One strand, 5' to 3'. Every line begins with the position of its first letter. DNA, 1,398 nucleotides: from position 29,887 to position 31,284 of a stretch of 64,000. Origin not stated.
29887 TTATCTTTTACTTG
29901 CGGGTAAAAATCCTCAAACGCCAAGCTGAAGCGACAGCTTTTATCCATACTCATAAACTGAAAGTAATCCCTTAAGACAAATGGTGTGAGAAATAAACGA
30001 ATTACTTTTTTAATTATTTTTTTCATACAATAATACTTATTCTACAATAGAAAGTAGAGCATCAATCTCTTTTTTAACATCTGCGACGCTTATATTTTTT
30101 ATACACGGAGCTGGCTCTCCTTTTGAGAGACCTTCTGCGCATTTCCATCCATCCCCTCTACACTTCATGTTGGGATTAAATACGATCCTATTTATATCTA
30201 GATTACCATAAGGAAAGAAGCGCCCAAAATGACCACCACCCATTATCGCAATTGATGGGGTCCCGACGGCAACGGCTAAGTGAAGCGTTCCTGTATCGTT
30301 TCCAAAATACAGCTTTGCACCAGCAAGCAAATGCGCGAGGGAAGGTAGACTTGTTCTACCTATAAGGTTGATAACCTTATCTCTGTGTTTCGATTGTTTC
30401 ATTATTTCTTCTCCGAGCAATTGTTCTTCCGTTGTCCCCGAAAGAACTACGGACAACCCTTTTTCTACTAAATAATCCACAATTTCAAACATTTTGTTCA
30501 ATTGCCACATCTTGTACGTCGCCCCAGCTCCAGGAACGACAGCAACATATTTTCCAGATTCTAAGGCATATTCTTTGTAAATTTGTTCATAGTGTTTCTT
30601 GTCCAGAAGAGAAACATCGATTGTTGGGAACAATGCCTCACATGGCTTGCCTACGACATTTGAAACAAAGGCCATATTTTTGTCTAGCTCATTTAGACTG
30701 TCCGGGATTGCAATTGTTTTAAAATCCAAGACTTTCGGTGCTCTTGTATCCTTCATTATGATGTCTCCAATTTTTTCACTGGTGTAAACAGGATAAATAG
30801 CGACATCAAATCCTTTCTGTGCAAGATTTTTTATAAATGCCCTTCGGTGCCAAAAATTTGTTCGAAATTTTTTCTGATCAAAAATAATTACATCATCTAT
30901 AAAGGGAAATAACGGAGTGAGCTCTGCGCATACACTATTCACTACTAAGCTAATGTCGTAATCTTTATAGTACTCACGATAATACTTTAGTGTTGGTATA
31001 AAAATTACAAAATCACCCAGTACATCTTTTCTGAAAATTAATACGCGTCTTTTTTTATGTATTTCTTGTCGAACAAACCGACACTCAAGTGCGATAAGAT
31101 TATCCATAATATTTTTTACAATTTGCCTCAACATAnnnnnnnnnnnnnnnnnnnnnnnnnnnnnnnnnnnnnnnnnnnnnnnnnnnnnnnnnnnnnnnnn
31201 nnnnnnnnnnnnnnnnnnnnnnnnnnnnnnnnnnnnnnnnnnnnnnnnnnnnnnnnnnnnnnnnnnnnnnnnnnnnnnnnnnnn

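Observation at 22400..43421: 21 kb surface-glycan locus with GDP-fucose synthesis, two GT11 fucosyltransferases, LicD, a CE4 deacetylase, Wzx, a Wzy_C-TPR ligase and at least eight methyltransferases, partly very AT-rich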

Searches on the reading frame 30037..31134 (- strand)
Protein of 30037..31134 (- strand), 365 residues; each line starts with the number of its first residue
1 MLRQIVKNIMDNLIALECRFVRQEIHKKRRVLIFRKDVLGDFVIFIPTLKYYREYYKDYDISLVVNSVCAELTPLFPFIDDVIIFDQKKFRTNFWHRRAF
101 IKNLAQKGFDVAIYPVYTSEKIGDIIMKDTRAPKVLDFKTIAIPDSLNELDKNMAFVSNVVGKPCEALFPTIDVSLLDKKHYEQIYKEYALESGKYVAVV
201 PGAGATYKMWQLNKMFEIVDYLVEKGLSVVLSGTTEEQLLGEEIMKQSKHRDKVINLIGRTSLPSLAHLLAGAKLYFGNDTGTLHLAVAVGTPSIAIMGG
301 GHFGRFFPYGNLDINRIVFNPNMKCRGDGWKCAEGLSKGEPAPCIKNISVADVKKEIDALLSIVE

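Call 3: search_protein_families(library=pfam, proteins=[window:30037-31134:-], max_evalue=0.01)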
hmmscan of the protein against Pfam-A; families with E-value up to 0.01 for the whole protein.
window:30037-31134:- (365 aa): 1 family
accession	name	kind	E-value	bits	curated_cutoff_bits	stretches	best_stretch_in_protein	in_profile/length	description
PF01075.23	Glyco_transf_9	-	2.6e-25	89.6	22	1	136-327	51-238/247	Glycosyltransferase family 9 (heptosyltransferase)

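Call 11: search_protein_families(library=ncbifam, proteins=[window:30037-31134:-], max_evalue=0.01)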
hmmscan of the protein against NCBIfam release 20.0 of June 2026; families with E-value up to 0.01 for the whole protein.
window:30037-31134:- (365 aa): 7 families
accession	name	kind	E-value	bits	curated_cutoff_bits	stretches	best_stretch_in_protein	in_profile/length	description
TIGR02193.1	heptsyl_trn_I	equivalog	3.8e-24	85.5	185.3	2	140-313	130-296/320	lipopolysaccharide heptosyltransferase I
TIGR02195.1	heptsyl_trn_II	equivalog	9.7e-21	74.2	134.6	1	178-361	157-338/339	lipopolysaccharide heptosyltransferase II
NF007742.0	PRK10422.1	equivalog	1.3e-19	70.2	467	1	181-311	168-301/352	lipopolysaccharide core heptosyltransferase RfaQ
TIGR02201.1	heptsyl_trn_III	equivalog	2.5e-17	62.9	170.2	1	179-310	167-298/344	putative lipopolysaccharide heptosyltransferase III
NF008162.0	PRK10916.1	equivalog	3.2e-12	46.3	569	1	164-300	152-289/348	ADP-heptose--LPS heptosyltransferase RfaF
NF008204.0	PRK10964.1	equivalog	1.9e-10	40.4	437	1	187-312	171-293/322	lipopolysaccharide heptosyltransferase RfaC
TIGR04414.1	hepto_Aah_TibC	equivalog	0.0042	16.1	200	0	194-301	204-309/374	autotransporter strand-loop-strand O-heptosyltransferase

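Call 54: find_homologous_proteins(query=window:30037-31134:-, max_evalue=1e-10)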
Query window:30037-31134:- (365 aa): 133 proteins with E <= 1e-10 among 4015 candidates; the best 120 are listed.
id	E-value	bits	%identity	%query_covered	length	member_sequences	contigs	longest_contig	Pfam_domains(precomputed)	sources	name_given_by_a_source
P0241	3.7e-239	811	100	98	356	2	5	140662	PF01075.24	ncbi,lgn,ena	ncbi:MAG: glycosyltransferase family 9 protein [Patescibacteria group bacterium]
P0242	3.8e-185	633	74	100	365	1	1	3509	PF01075.24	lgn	-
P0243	2.0e-183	627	72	100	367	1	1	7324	PF01075.24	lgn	-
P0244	1.2e-179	615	71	100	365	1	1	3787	PF01075.24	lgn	-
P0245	2.7e-176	604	72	99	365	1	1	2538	PF01075.24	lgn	-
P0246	7.1e-174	596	70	100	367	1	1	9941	PF01075.24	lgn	-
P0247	1.5e-168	578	69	99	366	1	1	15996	PF01075.24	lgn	-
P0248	1.5e-167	575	66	100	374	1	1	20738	PF01075.24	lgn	-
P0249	3.3e-151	521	60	100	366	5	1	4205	PF01075.24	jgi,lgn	jgi:ADP-heptose:LPS heptosyltransferase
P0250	1.5e-148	513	62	99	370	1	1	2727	PF01075.24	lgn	-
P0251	1.3e-130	454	57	99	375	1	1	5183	PF01075.24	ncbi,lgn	-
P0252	1.5e-130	453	72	76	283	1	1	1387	PF01075.24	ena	-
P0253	7.5e-126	438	54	97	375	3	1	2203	PF01075.24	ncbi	-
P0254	6.8e-123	428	52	99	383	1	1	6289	PF01075.24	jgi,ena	jgi:ADP-heptose:LPS heptosyltransferase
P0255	1.7e-121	424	51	100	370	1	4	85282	PF01075.24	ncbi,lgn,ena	-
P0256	8.9e-121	421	53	99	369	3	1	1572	PF01075.24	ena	-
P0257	1.6e-115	404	50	99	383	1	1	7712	PF01075.24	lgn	-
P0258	3.0e-111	390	48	100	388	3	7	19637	PF01075.24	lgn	-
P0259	6.6e-106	372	45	99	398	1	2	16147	PF01075.24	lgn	-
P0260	9.8e-106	372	47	99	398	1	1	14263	PF01075.24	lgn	-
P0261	2.7e-105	370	46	98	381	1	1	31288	PF01075.24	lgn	-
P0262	8.3e-105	369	45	99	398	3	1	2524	PF01075.24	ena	-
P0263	6.5e-104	366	47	99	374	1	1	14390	PF01075.24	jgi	jgi:ADP-heptose:LPS heptosyltransferase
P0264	4.3e-103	363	45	99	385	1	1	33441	PF01075.24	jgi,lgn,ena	-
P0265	1.3e-100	355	46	97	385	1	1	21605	PF01075.24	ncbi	-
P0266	5.1e-100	353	47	100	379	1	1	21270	PF01075.24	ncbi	-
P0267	2.8e-98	347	45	99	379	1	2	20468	PF01075.24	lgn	-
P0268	3.4e-98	347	45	98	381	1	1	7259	PF01075.24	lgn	-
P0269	4.6e-98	347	44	100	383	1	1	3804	PF01075.24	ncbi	-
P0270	1.7e-97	345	43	100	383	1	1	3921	PF01075.24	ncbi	-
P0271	6.4e-97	343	45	97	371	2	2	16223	PF01075.24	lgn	-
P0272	3.0e-96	341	44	100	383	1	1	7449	PF01075.24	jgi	jgi:ADP-heptose:LPS heptosyltransferase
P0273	6.8e-96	339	42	98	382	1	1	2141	PF01075.24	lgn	-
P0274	1.7e-95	338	43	100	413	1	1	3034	PF01075.24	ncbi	-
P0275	9.5e-95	336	45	99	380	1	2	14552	PF01075.24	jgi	jgi:heptosyltransferase I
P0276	1.2e-94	335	45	97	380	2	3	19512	PF01075.24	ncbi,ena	-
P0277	3.2e-94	334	41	100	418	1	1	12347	PF01075.24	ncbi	-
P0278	1.6e-93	332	42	100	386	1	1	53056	PF01075.24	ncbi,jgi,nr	ncbi:MAG: glycosyltransferase family 9 protein [Candidatus Taylorbacteria bacterium]|nr:glycosyltran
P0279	1.3e-92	329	41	99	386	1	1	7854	PF01075.24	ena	-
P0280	1.6e-92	328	43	99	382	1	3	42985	PF01075.24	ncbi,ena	-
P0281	2.8e-92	328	41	100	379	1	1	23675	PF01075.24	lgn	-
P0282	2.3e-89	318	41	99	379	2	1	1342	PF01075.24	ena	-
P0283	2.3e-89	318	43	100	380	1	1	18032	PF01075.24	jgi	jgi:ADP-heptose:LPS heptosyltransferase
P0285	7.0e-89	316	42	99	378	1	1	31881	PF01075.24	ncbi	-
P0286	1.0e-88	316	42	96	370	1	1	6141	PF01075.24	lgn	-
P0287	2.3e-86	308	56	65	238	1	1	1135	PF01075.24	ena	-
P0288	3.3e-86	308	41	99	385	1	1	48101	PF01075.24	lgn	-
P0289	3.6e-85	304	41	99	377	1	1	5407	PF01075.24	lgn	-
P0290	1.5e-84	302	41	99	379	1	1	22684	PF01075.24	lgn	-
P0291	4.2e-83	297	39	99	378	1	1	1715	PF01075.24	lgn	-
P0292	5.2e-83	297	40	99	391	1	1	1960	PF01075.24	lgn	-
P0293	1.1e-82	296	40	99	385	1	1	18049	PF01075.24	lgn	-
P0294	1.4e-82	296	51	73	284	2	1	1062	PF01075.24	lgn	-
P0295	2.7e-81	291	44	99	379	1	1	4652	PF01075.24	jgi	jgi:heptosyltransferase-1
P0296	8.2e-81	290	39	98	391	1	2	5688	PF01075.24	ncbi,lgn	-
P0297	1.4e-80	289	43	100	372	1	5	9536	PF01075.24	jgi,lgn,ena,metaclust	jgi:heptosyltransferase-1|metaclust:\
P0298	2.0e-80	288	42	90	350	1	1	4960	PF01075.24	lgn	-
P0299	1.1e-79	286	41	99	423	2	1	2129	PF01075.24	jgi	jgi:ADP-heptose:LPS heptosyltransferase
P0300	8.6e-79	283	43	92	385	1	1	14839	PF01075.24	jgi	jgi:heptosyltransferase-1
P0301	3.6e-77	278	41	99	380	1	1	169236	PF01075.24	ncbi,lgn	-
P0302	1.5e-76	276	41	99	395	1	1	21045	PF01075.24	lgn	-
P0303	1.1e-75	273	39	100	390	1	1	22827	PF01075.24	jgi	jgi:ADP-heptose:LPS heptosyltransferase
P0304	8.7e-75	270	41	90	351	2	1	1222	PF01075.24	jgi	jgi:heptosyltransferase-1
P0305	4.5e-73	264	36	98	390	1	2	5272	PF01075.24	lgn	-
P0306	1.8e-72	262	35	97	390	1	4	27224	PF01075.24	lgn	-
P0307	2.2e-72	262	39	96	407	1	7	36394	PF01075.24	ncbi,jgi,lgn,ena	ncbi:MAG: glycosyltransferase family 9 protein [Candidatus Taylorbacteria bacterium]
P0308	2.4e-72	262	37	93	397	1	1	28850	PF01075.24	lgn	-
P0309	2.8e-72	262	39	98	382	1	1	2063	PF01075.24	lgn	-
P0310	1.4e-71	259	40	99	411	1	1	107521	PF01075.24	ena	-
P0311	3.6e-71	258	38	99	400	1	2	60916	PF01075.24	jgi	jgi:ADP-heptose:LPS heptosyltransferase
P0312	1.2e-70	256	38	99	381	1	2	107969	PF01075.24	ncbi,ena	ncbi:MAG: glycosyltransferase family 9 protein [bacterium]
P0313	1.9e-70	256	39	98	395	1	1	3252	PF01075.24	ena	-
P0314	2.9e-70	255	37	100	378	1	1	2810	PF01075.24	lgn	-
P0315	2.5e-69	252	39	84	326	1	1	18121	PF01075.24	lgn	-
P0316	3.2e-69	252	36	97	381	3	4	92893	PF01075.24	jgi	jgi:ADP-heptose:LPS heptosyltransferase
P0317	1.8e-68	249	36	94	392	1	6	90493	PF01075.24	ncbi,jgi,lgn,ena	jgi:ADP-heptose:LPS heptosyltransferase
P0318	3.1e-68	248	34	99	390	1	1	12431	PF01075.24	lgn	-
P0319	5.7e-68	248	36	100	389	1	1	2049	PF01075.24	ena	-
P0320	2.4e-67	245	35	100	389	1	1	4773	PF01075.24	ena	-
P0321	1.5e-66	243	38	92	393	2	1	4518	PF01075.24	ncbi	ncbi:MAG: glycosyltransferase family 9 protein [bacterium]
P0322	5.8e-65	238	37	97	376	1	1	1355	PF01075.24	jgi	jgi:ADP-heptose:LPS heptosyltransferase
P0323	7.5e-65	237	36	99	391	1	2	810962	PF01075.24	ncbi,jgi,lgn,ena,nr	ncbi:MAG: glycosyltransferase family 9 protein [Candidatus Omnitrophica bacterium]|jgi:ADP-heptose:L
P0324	8.8e-65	237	37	97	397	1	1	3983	PF01075.24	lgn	-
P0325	1.1e-63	233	34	95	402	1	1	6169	PF01075.24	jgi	jgi:ADP-heptose:LPS heptosyltransferase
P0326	3.3e-63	232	36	94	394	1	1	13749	PF01075.24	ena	-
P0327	8.7e-62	227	33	99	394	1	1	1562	PF01075.24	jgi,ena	jgi:ADP-heptose:LPS heptosyltransferase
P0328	9.0e-62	227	35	98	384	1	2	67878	PF01075.24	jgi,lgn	jgi:ADP-heptose:LPS heptosyltransferase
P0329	7.0e-60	221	34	99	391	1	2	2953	PF01075.24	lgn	-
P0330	1.3e-59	220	35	92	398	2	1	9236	PF01075.24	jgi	jgi:ADP-heptose:LPS heptosyltransferase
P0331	4.9e-58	215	33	99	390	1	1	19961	PF01075.24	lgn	-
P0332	3.4e-56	209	34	92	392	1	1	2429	PF01075.24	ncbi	ncbi:MAG: glycosyltransferase family 9 protein [Minisyncoccia bacterium]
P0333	2.4e-55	206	38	71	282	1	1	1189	PF01075.24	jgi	-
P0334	3.9e-54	202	41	68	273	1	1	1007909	PF01075.24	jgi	jgi:ADP-heptose:LPS heptosyltransferase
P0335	2.0e-53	200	36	94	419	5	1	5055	PF01075.24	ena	-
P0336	1.3e-52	197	32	92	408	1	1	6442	PF01075.24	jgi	jgi:ADP-heptose:LPS heptosyltransferase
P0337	7.1e-52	195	33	88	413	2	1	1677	PF01075.24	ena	-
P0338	6.6e-50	188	33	99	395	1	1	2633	PF01075.24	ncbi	-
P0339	2.0e-49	187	46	58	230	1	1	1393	PF01075.24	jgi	jgi:ADP-heptose:LPS heptosyltransferase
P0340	4.4e-48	182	36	78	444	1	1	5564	PF08241.19,PF01075.24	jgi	jgi:ADP-heptose:LPS heptosyltransferase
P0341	6.2e-48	182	32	99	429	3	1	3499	PF01075.24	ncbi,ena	-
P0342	5.8e-46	175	29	99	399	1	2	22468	PF01075.24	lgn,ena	-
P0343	1.4e-45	174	31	93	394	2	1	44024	PF01075.24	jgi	-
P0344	7.6e-45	171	37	71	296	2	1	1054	PF01075.24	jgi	jgi:ADP-heptose:LPS heptosyltransferase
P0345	9.6e-44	168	29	99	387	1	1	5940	PF01075.24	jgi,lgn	-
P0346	4.0e-43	166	31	92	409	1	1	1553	PF01075.24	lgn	-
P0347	1.5e-38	151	29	92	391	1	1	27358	PF01075.24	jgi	-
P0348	1.8e-38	150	30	96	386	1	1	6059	PF01075.24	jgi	jgi:ADP-heptose:LPS heptosyltransferase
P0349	5.0e-38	149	30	99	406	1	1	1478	PF01075.24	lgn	-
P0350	7.6e-38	148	32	93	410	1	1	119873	PF01075.24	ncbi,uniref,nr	ncbi:glycosyltransferase family 9 protein [Cronbergia sp. UHCC 0137]|uniref:glycosyltransferase fami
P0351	2.6e-36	143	29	96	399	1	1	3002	PF01075.24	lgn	-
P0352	2.4e-35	140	31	92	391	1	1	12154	PF01075.24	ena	-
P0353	5.8e-35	139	30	89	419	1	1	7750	PF01075.24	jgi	jgi:ADP-heptose:LPS heptosyltransferase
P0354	2.2e-34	137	30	88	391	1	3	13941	PF01075.24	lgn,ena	-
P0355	2.4e-34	137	30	92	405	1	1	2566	PF01075.24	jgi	jgi:ADP-heptose:LPS heptosyltransferase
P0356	3.1e-34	137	30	93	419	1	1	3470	PF01075.24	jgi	jgi:ADP-heptose:LPS heptosyltransferase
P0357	4.9e-34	136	29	95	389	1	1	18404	PF01075.24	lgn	-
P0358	9.1e-34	135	27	93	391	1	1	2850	PF01075.24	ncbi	-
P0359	2.6e-33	134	27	91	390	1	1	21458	PF01075.24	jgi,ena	-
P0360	6.7e-33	132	26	94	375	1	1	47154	PF01075.24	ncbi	-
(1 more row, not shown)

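Call 55: find_encoding_contigs(protein=P0248, flank=10000, max_places=1)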
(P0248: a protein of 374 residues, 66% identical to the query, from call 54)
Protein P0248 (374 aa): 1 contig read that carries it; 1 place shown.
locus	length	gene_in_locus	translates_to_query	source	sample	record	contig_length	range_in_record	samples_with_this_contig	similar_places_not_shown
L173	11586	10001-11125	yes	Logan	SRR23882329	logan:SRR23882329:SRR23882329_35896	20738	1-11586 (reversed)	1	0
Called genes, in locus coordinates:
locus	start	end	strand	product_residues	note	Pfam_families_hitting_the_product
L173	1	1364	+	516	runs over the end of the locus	PF01554:MatE (faint)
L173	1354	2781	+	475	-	-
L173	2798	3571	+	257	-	PF05050:Methyltransf_21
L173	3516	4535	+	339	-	PF05050:Methyltransf_21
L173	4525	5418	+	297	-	PF24785:RXYLT1_C (faint)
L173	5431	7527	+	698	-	PF00535:Glycos_transf_2, PF10111:Glyco_tranf_2_2, PF13641:Glyco_tranf_2_3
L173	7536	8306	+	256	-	PF03269:DUF268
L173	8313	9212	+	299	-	-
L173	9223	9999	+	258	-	PF13489:Methyltransf_23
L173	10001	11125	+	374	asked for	PF01075:Glyco_transf_9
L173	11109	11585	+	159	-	?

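Call 56: find_encoding_contigs(protein=P0247, flank=10000, max_places=1)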
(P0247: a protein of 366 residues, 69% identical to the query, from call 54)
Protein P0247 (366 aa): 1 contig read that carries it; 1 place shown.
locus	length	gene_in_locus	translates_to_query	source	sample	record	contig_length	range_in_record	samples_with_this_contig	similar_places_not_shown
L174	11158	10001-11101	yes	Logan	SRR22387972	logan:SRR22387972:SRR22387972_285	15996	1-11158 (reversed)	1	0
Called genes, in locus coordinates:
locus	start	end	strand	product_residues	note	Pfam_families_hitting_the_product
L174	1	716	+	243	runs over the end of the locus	PF08242:Methyltransf_12 (faint), PF08241:Methyltransf_11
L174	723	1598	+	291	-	PF01522:Polysacc_deac_1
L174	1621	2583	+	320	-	PF00535:Glycos_transf_2, PF10111:Glyco_tranf_2_2, PF13641:Glyco_tranf_2_3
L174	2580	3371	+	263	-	PF05050:Methyltransf_21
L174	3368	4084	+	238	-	PF00483:NTP_transferase, PF12804:NTP_transf_3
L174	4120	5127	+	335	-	PF00288:GHMP_kinases_N, PF08544:GHMP_kinases_C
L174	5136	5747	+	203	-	PF13580:SIS_2, PF01380:SIS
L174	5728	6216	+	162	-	PF00702:Hydrolase (weak), PF08645:PNK3P, PF13242:Hydrolase_like (weak)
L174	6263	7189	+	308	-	-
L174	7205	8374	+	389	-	PF01757:Acyl_transf_3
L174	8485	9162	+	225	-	PF01596:Methyltransf_3, PF13578:Methyltransf_24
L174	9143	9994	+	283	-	PF08241:Methyltransf_11, PF13649:Methyltransf_25 (weak), PF13847:Methyltransf_31 (weak)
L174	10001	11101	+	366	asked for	PF01075:Glyco_transf_9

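Call 68: search_protein_families(library=pfam, proteins=[L173:1354-2781:+], max_evalue=0.1)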
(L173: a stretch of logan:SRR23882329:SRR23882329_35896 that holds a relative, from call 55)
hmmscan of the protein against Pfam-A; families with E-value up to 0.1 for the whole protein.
L173:1354-2781:+ (475 aa): 2 families
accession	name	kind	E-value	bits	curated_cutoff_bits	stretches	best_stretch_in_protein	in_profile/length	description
PF05050.19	Methyltransf_21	-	0.00017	22.2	22.7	1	100-179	102-172/173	Methyltransferase FkbM domain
PF00398.26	RrnaAD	-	0.041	13.4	24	1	322-374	32-84/263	Ribosomal RNA adenine dimethylase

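Call 81: find_encoding_contigs(protein=P0255, flank=8000, max_places=1)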
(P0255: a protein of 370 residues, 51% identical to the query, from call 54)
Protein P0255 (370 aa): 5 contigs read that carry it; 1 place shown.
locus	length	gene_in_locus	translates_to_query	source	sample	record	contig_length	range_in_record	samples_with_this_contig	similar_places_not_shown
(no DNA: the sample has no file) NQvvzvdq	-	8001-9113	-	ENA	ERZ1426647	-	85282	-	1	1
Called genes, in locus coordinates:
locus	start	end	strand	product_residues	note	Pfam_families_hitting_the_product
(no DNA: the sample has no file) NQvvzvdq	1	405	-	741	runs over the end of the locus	PF04932:Wzy_C, PF00515:TPR_1 (faint), PF07719:TPR_2 (faint), PF09295:ChAPs (faint), PF13176:TPR_7 (faint), PF13181:TPR_8 (faint), PF12895:ANAPC3 (weak), PF13432:TPR_16 (weak), +7 more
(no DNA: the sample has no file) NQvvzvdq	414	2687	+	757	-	PF01943:Polysacc_synt, PF01554:MatE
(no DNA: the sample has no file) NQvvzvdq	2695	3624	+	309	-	-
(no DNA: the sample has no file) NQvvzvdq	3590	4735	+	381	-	PF00535:Glycos_transf_2, PF10111:Glyco_tranf_2_2, PF13641:Glyco_tranf_2_3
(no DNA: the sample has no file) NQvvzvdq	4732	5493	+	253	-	PF08241:Methyltransf_11 (weak), PF03269:DUF268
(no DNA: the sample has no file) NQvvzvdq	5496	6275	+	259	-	-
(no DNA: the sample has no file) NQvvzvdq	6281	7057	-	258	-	-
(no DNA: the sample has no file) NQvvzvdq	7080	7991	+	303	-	-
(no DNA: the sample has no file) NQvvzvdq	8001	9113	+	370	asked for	PF01075:Glyco_transf_9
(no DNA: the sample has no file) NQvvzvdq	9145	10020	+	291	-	PF01531:Glyco_transf_11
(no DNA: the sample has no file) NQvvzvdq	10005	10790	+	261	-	PF00535:Glycos_transf_2, PF10111:Glyco_tranf_2_2, PF13641:Glyco_tranf_2_3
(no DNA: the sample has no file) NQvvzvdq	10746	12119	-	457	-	PF21799:MurD-like_N (weak), PF08245:Mur_ligase_M, PF02875:Mur_ligase_C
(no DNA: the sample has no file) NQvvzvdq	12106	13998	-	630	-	PF01935:DUF87 (weak), PF02534:T4SS-DNA_transf (weak), PF10412:TrwB_AAD_bind (faint)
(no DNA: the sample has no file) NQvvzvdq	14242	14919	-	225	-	PF00590:TP_methylase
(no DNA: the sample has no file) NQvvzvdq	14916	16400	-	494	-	PF01225:Mur_ligase, PF08245:Mur_ligase_M, PF02875:Mur_ligase_C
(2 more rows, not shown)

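Call 82: find_encoding_contigs(protein=P0246, flank=8000, max_places=1)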
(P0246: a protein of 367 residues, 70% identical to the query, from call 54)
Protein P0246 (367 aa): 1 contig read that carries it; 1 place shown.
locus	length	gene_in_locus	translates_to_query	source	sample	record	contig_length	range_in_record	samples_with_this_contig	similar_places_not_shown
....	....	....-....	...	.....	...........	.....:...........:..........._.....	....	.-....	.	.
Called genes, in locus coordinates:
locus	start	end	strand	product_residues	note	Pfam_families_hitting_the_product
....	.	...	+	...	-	?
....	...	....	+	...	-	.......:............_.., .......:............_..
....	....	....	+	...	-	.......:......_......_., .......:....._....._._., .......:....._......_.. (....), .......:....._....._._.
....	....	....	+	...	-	-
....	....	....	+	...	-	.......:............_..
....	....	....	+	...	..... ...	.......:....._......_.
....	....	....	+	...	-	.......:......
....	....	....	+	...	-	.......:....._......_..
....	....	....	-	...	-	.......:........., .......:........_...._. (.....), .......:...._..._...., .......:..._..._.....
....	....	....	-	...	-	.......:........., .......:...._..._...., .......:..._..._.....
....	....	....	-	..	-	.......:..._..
